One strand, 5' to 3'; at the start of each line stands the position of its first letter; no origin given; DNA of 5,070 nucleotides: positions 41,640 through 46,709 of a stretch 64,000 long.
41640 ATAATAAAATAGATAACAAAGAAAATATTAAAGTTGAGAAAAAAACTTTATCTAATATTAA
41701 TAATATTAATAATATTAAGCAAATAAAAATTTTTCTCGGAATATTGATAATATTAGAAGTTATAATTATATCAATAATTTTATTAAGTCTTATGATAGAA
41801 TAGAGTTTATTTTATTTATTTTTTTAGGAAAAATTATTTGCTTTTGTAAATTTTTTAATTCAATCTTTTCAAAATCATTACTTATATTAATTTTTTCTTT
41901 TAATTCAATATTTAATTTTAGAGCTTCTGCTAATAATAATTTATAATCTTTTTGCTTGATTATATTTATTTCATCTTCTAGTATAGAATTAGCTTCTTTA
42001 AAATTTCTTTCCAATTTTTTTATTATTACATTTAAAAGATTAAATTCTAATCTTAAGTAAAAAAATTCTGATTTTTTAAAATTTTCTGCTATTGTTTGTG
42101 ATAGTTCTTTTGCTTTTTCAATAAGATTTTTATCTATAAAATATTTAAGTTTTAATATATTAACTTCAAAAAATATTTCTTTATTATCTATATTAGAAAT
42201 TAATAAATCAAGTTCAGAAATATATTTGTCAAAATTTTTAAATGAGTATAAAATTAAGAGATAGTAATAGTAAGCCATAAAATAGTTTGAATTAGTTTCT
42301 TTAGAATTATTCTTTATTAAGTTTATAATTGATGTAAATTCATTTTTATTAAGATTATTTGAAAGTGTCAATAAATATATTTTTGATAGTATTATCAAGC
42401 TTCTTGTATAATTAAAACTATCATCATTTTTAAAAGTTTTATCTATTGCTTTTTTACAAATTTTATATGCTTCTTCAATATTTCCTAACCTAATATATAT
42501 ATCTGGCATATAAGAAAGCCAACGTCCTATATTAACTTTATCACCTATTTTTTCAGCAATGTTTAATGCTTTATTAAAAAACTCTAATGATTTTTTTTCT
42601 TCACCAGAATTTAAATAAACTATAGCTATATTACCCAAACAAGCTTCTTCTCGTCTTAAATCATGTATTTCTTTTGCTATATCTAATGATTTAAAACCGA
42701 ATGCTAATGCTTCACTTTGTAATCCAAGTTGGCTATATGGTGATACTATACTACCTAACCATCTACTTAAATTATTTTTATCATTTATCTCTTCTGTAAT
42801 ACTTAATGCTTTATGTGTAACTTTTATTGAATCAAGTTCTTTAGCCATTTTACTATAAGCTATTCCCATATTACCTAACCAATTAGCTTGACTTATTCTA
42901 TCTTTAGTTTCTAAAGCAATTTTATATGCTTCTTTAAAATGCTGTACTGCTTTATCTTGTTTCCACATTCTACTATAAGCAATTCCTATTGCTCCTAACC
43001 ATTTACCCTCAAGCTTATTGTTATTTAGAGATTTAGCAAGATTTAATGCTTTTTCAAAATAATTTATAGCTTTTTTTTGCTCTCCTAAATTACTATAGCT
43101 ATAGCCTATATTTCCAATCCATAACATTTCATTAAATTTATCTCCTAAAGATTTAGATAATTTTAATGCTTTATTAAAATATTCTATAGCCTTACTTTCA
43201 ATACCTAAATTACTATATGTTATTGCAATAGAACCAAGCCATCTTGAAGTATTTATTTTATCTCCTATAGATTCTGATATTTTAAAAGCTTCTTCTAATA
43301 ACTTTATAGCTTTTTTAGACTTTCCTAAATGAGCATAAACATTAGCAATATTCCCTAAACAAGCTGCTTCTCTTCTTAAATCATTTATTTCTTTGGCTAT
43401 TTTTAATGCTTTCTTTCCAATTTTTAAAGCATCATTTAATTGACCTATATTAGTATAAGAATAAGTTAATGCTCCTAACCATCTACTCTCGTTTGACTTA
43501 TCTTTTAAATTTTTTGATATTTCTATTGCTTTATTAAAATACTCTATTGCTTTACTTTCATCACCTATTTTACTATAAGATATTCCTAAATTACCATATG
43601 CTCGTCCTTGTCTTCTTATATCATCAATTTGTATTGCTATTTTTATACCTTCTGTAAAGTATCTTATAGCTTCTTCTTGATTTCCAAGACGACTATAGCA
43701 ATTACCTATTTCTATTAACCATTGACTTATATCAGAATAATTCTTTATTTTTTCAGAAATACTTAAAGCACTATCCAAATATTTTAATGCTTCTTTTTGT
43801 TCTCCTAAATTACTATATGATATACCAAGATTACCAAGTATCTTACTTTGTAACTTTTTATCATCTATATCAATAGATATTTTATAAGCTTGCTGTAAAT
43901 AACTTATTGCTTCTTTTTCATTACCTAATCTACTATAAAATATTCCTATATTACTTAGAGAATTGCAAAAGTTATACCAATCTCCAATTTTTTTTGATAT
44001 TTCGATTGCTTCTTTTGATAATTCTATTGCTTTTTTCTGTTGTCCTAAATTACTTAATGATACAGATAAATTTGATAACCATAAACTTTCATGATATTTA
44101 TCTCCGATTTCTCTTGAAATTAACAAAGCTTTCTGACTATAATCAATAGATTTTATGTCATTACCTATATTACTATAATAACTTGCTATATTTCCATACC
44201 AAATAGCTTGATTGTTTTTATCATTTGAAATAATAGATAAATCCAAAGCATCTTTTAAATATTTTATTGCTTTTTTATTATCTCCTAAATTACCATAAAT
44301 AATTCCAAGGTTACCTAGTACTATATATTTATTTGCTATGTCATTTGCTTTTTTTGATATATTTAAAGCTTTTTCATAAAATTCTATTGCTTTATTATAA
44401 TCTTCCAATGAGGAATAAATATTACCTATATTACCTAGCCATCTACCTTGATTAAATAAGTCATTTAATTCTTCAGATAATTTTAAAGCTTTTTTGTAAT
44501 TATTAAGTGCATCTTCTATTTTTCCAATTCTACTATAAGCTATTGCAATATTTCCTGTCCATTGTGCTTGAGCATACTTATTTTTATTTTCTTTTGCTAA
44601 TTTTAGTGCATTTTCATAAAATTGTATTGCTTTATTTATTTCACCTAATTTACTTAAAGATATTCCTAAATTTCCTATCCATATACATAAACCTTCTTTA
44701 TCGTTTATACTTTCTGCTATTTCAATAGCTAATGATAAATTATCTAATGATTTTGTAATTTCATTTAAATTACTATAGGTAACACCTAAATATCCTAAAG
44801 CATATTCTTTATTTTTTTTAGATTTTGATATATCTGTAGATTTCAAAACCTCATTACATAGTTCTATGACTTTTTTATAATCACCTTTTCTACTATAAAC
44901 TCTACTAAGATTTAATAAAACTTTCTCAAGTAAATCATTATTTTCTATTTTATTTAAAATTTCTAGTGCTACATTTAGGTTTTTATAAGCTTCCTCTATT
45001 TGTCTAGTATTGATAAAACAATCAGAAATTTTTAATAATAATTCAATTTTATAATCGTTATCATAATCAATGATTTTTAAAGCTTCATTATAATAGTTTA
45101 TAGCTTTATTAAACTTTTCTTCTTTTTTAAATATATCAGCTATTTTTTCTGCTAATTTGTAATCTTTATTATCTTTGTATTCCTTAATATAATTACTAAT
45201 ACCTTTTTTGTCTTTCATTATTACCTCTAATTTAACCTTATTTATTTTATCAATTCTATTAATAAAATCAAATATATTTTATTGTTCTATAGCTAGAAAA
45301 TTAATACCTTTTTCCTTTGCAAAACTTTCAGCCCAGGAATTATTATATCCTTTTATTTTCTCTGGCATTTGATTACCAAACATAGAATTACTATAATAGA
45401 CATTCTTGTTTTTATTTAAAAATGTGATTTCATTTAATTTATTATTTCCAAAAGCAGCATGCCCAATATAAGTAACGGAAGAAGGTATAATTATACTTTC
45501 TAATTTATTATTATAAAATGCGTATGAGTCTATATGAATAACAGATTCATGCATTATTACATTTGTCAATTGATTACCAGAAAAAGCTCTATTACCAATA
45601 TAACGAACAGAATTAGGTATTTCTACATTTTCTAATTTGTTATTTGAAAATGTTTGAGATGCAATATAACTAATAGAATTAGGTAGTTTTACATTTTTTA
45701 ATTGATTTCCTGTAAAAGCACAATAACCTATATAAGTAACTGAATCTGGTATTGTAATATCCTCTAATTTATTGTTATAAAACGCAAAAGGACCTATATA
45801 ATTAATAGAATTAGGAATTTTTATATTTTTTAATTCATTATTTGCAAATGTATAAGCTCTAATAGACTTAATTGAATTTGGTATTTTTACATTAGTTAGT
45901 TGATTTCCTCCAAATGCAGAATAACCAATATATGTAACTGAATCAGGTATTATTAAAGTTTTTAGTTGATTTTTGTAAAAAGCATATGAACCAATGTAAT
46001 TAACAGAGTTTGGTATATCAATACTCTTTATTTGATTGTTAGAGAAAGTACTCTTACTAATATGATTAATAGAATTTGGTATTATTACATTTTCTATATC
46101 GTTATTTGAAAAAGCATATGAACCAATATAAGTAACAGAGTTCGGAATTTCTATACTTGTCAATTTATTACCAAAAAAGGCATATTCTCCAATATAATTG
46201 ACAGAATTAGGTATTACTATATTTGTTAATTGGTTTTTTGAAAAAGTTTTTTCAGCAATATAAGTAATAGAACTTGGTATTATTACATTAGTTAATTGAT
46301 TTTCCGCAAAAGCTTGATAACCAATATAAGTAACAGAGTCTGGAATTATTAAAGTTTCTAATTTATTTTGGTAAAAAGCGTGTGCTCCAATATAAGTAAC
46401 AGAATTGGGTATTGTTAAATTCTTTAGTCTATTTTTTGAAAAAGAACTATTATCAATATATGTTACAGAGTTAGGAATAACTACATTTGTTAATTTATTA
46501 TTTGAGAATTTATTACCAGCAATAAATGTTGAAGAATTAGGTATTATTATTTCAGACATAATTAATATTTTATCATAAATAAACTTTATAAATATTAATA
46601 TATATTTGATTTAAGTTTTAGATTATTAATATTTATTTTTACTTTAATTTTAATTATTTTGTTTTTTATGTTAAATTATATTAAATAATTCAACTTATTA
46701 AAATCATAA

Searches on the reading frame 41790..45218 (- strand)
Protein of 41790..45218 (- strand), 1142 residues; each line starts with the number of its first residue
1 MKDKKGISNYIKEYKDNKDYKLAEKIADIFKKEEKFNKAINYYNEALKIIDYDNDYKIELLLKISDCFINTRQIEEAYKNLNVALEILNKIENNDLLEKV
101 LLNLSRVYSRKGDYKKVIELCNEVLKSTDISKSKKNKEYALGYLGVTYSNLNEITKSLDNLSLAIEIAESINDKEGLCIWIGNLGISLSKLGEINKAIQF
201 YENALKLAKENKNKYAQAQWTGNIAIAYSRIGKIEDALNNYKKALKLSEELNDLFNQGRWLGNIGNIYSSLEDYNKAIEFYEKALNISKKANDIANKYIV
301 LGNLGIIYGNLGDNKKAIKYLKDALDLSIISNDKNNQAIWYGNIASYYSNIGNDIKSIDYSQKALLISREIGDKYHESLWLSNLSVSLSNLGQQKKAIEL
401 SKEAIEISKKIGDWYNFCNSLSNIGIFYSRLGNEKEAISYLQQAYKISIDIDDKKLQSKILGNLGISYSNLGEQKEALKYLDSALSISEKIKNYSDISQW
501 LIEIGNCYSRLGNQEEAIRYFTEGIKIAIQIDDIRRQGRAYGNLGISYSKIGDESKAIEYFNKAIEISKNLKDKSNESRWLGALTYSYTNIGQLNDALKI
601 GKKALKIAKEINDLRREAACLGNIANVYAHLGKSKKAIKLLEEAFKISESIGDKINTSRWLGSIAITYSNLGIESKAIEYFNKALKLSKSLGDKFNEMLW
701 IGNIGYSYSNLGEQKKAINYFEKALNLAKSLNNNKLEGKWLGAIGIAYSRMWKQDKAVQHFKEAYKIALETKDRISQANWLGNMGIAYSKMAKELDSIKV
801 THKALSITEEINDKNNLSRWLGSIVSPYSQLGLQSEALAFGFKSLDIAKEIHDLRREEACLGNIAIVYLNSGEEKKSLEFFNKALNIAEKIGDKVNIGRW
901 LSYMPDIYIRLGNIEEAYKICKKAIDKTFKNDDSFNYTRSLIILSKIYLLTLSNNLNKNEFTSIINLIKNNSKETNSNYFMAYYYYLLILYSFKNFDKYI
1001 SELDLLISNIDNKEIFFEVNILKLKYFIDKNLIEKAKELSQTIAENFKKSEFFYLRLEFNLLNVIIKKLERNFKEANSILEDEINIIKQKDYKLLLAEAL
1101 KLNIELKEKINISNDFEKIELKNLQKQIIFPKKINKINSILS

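Call 20: search_protein_families(library=pfam, proteins=[window:41790-45218:-], max_evalue=0.00001)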
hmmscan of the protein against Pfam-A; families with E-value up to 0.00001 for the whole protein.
window:41790-45218:- (1142 aa): 25 families
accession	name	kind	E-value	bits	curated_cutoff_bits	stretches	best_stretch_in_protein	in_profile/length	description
PF13424.12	TPR_12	-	3.6e-119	389.6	30.1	10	218-290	3-77/77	Tetratricopeptide repeat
PF00515.34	TPR_1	-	1.2e-78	256.4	27.8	2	261-287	4-30/34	Tetratricopeptide repeat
PF07719.23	TPR_2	-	1.3e-78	253.1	27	0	261-289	4-32/34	Tetratricopeptide repeat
PF13181.12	TPR_8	-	2.7e-71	230.2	25.7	2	262-289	5-32/34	Tetratricopeptide repeat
PF13374.12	TPR_10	-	7.5e-68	223.2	27.5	0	260-291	4-35/42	Tetratricopeptide repeat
PF13176.12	TPR_7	-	1.4e-61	199.8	27.9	0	261-293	2-34/36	Tetratricopeptide repeat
PF13428.12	TPR_14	-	8.9e-29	97.5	23.5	0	624-647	7-30/44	Tetratricopeptide repeat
PF17874.7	TPR_MalT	-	1.1e-21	78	45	0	452-730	34-312/336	MalT-like TPR region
PF13174.12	TPR_6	-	1.8e-21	75.7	26.3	0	543-566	5-28/33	Tetratricopeptide repeat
PF10579.15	Rapsyn_N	-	2.1e-18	66.6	23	0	553-613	21-78/80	Rapsyn N-terminal myristoylation and linker region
PF14938.12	SNAP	-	3.6e-18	66.5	25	0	475-574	52-151/282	Soluble NSF attachment protein, SNAP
PF12862.13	ANAPC5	-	2e-14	53.8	23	0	110-178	10-78/91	Anaphase-promoting complex subunit 5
PF10602.15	RPN7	-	9.5e-14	51.9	29.6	0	390-497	48-154/174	26S proteasome subunit RPN7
PF25068.1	ARM_TT21_4th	-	1.7e-13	51.5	30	0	22-122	1-97/153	Tetratricopeptide repeat protein 21 forth ARM domain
PF14559.12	TPR_19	-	4.8e-13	49.7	25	0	592-644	5-51/68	Tetratricopeptide repeat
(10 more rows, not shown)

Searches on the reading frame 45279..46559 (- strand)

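Call 20: search_protein_families(library=pfam, proteins=[window:45279-46559:-], max_evalue=0.00001)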
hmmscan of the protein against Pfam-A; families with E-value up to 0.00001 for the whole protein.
window:45279-46559:- (426 aa): 2 families
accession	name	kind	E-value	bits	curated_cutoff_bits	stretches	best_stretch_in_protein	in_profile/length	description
PF13306.12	LRR_5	-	1.8e-108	358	27.7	4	99-219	1-123/127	BspA type Leucine rich repeat region (6 copies)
PF05725.18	FNIP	-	5.5e-18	65.3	21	0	45-79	5-39/44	FNIP Repeat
